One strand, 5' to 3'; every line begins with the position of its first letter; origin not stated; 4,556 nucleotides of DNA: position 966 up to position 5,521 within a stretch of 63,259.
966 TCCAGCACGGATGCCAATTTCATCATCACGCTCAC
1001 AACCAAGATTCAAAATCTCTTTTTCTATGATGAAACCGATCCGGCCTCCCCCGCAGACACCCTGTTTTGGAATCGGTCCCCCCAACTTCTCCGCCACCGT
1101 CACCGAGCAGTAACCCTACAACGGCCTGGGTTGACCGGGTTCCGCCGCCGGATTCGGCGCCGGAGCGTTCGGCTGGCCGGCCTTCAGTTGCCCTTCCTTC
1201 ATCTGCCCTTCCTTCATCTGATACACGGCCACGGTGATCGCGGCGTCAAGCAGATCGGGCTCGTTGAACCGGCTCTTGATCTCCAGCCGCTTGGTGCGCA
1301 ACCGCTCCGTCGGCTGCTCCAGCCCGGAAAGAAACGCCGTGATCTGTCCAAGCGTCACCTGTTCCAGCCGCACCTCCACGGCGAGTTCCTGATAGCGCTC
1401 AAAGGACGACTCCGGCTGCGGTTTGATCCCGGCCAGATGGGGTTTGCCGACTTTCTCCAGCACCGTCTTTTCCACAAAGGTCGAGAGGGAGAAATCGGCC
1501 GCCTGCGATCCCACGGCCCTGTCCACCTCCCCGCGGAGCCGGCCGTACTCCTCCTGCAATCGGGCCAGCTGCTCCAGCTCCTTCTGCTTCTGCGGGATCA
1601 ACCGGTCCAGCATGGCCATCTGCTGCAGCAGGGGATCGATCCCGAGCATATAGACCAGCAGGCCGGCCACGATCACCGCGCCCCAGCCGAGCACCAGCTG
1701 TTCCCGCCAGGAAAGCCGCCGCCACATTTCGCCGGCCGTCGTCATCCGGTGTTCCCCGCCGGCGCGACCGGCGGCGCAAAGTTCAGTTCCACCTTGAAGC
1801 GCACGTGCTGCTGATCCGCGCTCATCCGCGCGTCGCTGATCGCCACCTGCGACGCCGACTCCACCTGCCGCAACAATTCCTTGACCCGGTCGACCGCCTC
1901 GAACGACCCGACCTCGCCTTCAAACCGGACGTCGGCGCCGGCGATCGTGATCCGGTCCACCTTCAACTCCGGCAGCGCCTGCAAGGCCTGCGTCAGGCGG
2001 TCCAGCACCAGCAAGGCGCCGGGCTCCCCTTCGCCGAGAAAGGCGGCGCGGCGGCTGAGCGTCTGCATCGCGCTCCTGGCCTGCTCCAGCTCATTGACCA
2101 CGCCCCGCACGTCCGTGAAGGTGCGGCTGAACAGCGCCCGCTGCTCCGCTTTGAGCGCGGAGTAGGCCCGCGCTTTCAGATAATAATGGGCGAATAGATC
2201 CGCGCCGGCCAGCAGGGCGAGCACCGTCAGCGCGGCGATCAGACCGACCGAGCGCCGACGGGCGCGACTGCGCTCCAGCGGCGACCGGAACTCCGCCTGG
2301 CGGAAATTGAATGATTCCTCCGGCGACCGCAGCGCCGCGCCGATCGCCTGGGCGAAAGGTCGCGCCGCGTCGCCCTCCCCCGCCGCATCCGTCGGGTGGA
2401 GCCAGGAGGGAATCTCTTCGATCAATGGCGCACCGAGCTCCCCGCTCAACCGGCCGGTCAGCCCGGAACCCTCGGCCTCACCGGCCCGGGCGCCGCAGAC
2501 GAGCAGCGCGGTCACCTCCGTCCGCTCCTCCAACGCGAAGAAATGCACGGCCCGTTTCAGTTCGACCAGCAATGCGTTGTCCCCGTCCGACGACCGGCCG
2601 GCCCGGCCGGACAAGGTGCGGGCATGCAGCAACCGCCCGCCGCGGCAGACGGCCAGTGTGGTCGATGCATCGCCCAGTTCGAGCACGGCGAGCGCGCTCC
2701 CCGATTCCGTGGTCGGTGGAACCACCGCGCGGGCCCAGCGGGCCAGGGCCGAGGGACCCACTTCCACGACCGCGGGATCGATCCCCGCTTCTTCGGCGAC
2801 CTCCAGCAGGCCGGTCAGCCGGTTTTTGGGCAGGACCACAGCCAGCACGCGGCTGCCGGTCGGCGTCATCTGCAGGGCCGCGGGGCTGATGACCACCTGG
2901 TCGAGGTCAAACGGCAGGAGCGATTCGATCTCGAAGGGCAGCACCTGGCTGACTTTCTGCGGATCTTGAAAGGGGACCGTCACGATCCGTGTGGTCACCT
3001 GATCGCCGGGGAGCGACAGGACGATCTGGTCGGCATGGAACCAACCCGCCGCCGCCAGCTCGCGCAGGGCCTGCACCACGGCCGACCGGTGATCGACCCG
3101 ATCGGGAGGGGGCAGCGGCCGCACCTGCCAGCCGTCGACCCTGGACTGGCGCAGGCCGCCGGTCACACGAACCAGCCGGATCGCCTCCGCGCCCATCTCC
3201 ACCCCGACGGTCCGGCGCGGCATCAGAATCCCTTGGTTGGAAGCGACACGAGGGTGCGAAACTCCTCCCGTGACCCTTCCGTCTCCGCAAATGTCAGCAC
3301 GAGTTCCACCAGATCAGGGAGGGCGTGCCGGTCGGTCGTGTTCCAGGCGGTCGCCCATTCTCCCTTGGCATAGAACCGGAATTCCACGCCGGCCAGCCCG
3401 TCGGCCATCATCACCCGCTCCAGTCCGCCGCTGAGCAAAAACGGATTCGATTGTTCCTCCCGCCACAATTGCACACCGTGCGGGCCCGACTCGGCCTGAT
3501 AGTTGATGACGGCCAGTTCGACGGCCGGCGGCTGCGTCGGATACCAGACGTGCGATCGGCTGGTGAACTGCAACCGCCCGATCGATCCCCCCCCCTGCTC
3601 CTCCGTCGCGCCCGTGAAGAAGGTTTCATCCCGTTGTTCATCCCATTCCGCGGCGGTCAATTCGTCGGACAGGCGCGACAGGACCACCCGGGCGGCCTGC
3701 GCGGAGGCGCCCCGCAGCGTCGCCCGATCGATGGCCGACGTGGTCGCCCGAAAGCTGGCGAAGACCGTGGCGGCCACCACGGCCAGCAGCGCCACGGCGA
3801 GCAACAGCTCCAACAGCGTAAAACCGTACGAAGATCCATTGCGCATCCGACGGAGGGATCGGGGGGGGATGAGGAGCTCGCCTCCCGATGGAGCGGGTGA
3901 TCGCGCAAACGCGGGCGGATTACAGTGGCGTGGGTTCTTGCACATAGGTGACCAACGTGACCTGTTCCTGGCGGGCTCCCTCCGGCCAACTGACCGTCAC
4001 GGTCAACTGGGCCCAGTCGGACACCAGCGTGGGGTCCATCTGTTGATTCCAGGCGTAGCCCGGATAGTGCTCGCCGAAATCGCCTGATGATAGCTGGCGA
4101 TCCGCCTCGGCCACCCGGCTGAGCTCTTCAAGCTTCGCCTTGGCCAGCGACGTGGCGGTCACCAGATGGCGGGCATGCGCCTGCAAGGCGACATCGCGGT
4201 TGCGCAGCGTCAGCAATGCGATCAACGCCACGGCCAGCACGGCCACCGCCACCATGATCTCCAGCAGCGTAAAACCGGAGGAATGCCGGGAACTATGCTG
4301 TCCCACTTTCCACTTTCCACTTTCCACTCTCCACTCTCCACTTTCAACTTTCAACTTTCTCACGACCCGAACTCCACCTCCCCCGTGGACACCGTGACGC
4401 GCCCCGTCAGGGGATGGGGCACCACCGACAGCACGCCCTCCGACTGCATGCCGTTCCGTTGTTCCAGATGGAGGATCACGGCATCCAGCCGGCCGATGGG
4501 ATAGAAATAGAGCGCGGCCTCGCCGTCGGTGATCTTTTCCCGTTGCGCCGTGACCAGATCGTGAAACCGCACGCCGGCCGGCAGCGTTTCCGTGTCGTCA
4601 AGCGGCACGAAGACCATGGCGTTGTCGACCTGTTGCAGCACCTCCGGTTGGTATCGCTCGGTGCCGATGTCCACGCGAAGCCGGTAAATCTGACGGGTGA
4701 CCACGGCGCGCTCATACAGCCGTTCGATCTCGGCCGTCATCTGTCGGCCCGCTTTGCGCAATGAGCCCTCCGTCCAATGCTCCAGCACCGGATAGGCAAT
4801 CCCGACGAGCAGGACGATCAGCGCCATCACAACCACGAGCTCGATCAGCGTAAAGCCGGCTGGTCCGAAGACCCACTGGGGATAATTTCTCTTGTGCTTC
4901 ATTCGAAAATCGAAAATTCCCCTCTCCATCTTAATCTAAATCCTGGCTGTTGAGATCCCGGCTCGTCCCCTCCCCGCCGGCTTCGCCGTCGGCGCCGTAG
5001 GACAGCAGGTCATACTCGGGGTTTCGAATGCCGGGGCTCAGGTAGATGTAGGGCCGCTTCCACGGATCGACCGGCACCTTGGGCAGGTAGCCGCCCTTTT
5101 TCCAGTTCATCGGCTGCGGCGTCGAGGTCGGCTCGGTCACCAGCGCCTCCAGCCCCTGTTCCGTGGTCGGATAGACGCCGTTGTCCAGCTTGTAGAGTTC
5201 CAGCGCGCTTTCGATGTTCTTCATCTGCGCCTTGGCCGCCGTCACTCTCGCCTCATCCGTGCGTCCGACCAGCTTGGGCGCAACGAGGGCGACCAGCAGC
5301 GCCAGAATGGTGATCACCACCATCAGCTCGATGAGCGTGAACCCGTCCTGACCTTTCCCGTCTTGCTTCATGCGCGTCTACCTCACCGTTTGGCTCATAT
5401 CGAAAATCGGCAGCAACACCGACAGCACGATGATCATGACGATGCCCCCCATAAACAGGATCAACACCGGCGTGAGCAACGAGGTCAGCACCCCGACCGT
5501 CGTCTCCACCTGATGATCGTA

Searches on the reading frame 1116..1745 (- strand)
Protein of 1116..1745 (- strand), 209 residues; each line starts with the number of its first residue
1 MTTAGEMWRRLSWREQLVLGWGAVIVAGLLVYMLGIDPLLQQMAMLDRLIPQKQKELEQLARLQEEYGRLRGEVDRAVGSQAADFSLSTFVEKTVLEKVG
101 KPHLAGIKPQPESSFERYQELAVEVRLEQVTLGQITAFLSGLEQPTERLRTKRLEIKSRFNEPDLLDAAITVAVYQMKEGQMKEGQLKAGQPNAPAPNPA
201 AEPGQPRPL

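Call 6: search_protein_families(library=pfam, proteins=[window:1116-1745:-], max_evalue=0.01)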
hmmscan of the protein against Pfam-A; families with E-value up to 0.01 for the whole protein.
window:1116-1745:- (209 aa): 1 family
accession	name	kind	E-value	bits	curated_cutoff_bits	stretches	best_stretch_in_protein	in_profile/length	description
PF04612.17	T2SSM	-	1.1e-12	48.9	27.8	1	6-157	6-142/160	Type II secretion system (T2SS), protein M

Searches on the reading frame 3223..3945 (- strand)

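Call 6: search_protein_families(library=pfam, proteins=[window:3223-3945:-], max_evalue=0.01)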
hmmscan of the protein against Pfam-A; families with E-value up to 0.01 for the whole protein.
window:3223-3945:- (240 aa): 2 families
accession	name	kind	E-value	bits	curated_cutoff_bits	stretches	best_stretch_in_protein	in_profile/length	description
PF11612.13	T2SSJ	-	3.1e-07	31.2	28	1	103-223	19-134/140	Type II secretion system (T2SS), protein J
PF07963.17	N_methyl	-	2.7e-05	24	21.2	1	40-62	5-27/27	Prokaryotic N-terminal methylation motif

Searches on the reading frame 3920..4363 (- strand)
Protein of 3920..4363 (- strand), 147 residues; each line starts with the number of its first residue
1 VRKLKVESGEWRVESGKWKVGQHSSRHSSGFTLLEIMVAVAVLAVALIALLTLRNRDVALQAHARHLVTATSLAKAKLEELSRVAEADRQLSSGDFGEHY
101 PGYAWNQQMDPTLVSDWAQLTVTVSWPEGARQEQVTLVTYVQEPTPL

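Call 6: search_protein_families(library=pfam, proteins=[window:3920-4363:-], max_evalue=0.01)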
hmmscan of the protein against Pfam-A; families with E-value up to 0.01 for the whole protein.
window:3920-4363:- (147 aa): 1 family
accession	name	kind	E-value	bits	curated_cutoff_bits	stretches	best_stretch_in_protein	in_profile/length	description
PF07963.17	N_methyl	-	1.5e-07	31.1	21.2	1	26-51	2-27/27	Prokaryotic N-terminal methylation motif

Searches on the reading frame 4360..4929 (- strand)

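Call 6: search_protein_families(library=pfam, proteins=[window:4360-4929:-], max_evalue=0.01)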
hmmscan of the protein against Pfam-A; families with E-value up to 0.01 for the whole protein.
window:4360-4929:- (189 aa): 1 family
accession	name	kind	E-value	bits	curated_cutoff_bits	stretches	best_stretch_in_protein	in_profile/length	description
PF07963.17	N_methyl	-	4.5e-06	26.5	21.2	1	24-46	5-27/27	Prokaryotic N-terminal methylation motif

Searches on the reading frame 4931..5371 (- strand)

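Call 6: search_protein_families(library=pfam, proteins=[window:4931-5371:-], max_evalue=0.01)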
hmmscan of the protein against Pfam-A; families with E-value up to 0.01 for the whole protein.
window:4931-5371:- (146 aa): 2 families
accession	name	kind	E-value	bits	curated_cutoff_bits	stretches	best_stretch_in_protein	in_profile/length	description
PF08334.16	T2SSG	-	2.9e-39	133.9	21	1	33-142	1-107/108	Type II secretion system (T2SS), protein G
PF07963.17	N_methyl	-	1.1e-08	34.7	21.2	1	6-30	2-26/27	Prokaryotic N-terminal methylation motif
